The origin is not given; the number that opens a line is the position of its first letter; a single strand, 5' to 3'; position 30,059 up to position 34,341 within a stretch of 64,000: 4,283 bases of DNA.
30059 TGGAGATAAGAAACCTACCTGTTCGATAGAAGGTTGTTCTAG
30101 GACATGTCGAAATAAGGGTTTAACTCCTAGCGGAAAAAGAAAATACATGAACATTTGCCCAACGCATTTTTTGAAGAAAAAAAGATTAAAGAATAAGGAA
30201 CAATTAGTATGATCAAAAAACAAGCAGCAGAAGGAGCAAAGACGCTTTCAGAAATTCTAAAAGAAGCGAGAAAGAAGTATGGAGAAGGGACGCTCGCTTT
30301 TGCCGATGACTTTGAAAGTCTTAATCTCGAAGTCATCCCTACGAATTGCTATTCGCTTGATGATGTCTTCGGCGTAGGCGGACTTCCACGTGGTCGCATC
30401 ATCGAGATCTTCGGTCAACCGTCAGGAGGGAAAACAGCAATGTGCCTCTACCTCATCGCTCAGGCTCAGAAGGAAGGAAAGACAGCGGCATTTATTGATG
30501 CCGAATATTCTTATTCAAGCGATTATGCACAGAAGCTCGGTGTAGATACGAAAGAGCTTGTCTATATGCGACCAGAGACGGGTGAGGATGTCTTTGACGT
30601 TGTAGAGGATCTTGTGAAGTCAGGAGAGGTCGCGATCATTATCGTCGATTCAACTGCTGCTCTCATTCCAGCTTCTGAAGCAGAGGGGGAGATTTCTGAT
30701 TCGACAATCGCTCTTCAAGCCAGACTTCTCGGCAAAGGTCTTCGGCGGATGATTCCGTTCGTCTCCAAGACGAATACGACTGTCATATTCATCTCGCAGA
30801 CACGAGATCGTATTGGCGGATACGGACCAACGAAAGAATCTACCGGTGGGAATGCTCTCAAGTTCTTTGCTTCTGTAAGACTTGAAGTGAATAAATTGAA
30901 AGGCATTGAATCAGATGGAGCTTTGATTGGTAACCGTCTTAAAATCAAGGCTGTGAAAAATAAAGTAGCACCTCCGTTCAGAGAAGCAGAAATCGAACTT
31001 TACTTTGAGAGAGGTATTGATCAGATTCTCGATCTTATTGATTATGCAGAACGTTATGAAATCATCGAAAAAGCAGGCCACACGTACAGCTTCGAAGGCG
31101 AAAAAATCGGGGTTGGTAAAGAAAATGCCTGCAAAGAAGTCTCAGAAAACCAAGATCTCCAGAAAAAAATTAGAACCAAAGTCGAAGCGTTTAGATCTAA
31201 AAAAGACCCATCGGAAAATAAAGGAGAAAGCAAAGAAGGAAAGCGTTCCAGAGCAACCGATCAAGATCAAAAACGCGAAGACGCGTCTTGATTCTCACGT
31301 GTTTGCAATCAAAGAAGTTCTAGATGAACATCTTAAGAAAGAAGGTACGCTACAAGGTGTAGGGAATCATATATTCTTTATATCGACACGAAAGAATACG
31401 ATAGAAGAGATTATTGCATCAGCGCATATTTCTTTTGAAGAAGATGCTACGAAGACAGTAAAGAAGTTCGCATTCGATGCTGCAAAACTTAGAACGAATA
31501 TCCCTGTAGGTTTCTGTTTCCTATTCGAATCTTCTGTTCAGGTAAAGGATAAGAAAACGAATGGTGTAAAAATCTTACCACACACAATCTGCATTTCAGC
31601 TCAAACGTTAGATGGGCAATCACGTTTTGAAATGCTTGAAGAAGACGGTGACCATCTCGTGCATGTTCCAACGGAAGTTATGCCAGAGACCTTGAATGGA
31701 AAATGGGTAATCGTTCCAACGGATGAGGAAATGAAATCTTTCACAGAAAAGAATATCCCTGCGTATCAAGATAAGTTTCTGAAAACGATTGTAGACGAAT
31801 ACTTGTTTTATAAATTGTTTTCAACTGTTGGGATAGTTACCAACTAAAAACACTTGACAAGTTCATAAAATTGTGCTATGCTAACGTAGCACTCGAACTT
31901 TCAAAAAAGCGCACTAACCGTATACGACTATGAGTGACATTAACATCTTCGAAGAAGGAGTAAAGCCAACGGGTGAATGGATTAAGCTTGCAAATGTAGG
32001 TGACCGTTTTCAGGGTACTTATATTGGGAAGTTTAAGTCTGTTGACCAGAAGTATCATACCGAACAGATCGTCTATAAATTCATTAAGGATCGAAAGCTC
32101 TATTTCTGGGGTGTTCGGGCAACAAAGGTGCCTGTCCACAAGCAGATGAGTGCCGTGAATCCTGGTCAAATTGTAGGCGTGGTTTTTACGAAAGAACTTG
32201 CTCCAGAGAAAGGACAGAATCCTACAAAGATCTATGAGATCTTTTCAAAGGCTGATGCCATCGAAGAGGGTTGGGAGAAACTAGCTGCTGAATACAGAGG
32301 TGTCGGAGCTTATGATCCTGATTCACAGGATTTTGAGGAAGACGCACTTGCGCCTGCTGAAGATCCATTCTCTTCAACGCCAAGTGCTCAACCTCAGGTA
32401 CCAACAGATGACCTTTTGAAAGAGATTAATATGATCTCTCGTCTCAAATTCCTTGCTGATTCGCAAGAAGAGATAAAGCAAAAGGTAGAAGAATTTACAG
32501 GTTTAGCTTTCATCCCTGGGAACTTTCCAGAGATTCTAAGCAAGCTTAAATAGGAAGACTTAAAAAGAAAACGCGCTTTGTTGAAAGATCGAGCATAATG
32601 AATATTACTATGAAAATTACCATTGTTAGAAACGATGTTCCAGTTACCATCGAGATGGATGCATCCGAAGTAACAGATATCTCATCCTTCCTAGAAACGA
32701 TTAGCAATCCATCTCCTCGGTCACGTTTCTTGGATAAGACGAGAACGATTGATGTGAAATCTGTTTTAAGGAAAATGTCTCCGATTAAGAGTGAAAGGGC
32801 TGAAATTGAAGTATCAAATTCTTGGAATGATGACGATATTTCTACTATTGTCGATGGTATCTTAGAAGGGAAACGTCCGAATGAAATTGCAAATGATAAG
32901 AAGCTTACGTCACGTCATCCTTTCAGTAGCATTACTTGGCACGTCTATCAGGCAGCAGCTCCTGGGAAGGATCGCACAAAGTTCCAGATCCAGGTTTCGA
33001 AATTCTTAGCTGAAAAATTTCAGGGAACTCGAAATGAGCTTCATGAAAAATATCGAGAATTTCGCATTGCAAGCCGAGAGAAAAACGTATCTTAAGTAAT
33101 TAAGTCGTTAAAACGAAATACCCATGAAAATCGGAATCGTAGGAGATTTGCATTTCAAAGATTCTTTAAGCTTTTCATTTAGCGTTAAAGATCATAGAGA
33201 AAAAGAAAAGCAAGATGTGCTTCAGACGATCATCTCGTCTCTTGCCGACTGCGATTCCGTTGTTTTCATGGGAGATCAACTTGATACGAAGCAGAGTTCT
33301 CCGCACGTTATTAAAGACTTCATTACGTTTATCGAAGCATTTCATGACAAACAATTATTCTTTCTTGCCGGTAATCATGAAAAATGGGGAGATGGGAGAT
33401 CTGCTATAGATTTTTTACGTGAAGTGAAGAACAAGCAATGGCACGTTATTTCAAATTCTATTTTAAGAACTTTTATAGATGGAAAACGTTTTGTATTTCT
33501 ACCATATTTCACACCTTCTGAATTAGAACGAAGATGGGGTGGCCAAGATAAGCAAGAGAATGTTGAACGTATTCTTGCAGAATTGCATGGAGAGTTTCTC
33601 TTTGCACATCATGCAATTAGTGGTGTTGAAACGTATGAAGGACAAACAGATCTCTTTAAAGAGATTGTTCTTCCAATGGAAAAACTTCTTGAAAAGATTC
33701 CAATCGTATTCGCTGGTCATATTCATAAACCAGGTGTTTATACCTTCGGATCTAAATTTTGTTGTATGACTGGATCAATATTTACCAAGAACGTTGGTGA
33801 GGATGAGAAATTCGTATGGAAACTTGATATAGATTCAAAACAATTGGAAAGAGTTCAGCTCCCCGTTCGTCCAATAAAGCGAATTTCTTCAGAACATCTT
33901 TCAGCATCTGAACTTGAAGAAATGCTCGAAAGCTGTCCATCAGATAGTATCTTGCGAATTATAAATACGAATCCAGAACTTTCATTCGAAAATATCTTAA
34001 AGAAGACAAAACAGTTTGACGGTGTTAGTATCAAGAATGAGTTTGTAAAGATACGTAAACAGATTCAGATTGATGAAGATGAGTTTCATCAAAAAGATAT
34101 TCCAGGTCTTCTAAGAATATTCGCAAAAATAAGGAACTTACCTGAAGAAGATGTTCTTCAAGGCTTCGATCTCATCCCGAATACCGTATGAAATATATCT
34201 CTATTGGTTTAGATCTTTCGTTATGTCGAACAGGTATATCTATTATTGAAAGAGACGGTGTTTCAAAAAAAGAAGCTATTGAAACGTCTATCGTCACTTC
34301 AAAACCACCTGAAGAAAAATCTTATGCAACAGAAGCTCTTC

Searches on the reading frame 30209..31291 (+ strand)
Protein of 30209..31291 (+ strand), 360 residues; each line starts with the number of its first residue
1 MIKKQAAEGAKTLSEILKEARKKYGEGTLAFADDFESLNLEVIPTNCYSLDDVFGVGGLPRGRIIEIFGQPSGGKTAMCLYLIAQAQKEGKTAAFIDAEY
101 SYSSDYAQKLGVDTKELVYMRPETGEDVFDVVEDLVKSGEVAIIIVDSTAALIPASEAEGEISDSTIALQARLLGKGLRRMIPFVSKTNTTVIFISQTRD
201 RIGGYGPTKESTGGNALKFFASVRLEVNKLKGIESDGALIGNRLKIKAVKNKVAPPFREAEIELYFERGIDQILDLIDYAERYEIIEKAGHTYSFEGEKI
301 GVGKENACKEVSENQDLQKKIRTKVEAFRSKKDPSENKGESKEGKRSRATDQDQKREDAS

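Call 95: search_protein_families(library=pfam, proteins=[window:30209-31291:+], max_evalue=0.001)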
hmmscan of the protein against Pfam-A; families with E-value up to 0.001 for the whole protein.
window:30209-31291:+ (360 aa): 6 families
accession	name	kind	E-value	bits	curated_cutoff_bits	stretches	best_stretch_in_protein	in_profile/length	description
PF00154.27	RecA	-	1.1e-87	294.2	27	1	11-271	1-262/262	recA bacterial DNA recombination protein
PF21096.2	RecA_C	-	3.3e-12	46.8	27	1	275-326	2-53/57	RecA C-terminal domain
PF06745.19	ATPase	-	1.6e-11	44.5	26.6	1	44-209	2-168/231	KaiC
PF08423.17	Rad51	-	9.1e-08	32.1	22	1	43-233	8-215/244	Rad51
PF13401.12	AAA_22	-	0.00043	21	27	1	63-152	6-96/130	AAA domain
PF03796.21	DnaB_C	-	0.0006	19.7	27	1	43-121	2-78/255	DnaB-like helicase C terminal domain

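Call 96: search_protein_families(library=phrogs, proteins=[window:30209-31291:+], max_evalue=0.00001)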
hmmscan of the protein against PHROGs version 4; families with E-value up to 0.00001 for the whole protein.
window:30209-31291:+ (360 aa): 5 families
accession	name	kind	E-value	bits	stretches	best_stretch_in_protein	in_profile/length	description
phrog_97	-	other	9.4e-78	263.6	2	6-231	13-255/506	UvsX-like recombinase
phrog_8337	-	DNA, RNA and nucleotide metabolism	1.4e-31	110.9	1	12-238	21-250/273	DNA repair protein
phrog_9666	-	unknown function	6.6e-18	65.3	1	84-289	495-728/779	-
phrog_19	-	DNA, RNA and nucleotide metabolism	4.8e-08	33.3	1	9-99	295-390/621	DnaB-like replicative helicase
phrog_239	-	DNA, RNA and nucleotide metabolism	3.8e-07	30.4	0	20-140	311-468/801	DNA primase/helicase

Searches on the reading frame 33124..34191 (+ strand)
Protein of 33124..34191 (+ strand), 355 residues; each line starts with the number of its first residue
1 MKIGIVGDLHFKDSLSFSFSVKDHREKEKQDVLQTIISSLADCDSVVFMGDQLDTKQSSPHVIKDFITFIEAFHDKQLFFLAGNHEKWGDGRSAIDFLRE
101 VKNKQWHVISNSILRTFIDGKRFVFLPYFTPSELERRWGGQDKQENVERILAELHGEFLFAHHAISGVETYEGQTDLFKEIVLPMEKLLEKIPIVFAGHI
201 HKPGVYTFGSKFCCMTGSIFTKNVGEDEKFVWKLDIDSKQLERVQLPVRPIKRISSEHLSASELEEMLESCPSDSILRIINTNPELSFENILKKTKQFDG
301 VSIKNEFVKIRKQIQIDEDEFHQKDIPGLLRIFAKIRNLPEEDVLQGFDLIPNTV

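Call 95: search_protein_families(library=pfam, proteins=[window:33124-34191:+], max_evalue=0.001)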
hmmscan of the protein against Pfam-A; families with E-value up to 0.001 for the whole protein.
window:33124-34191:+ (355 aa): 2 families
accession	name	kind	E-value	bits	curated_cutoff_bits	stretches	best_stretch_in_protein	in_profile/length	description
PF00149.33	Metallophos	-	2e-10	41.9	21.5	1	1-203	1-191/191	Calcineurin-like phosphoesterase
PF12850.12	Metallophos_2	-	1.8e-06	28.5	27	1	1-231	1-147/154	Calcineurin-like phosphoesterase superfamily domain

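Call 96: search_protein_families(library=phrogs, proteins=[window:33124-34191:+], max_evalue=0.00001)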
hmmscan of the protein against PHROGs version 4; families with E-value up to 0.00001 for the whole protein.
window:33124-34191:+ (355 aa): 2 families
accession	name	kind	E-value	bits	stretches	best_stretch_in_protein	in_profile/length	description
phrog_100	-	DNA, RNA and nucleotide metabolism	6.6e-19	68.8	1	1-334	29-351/989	SbcD-like subunit of palindrome specific endonuclease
phrog_1649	-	other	8.6e-08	32.2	1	1-210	36-262/308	metallo-phosphoesterase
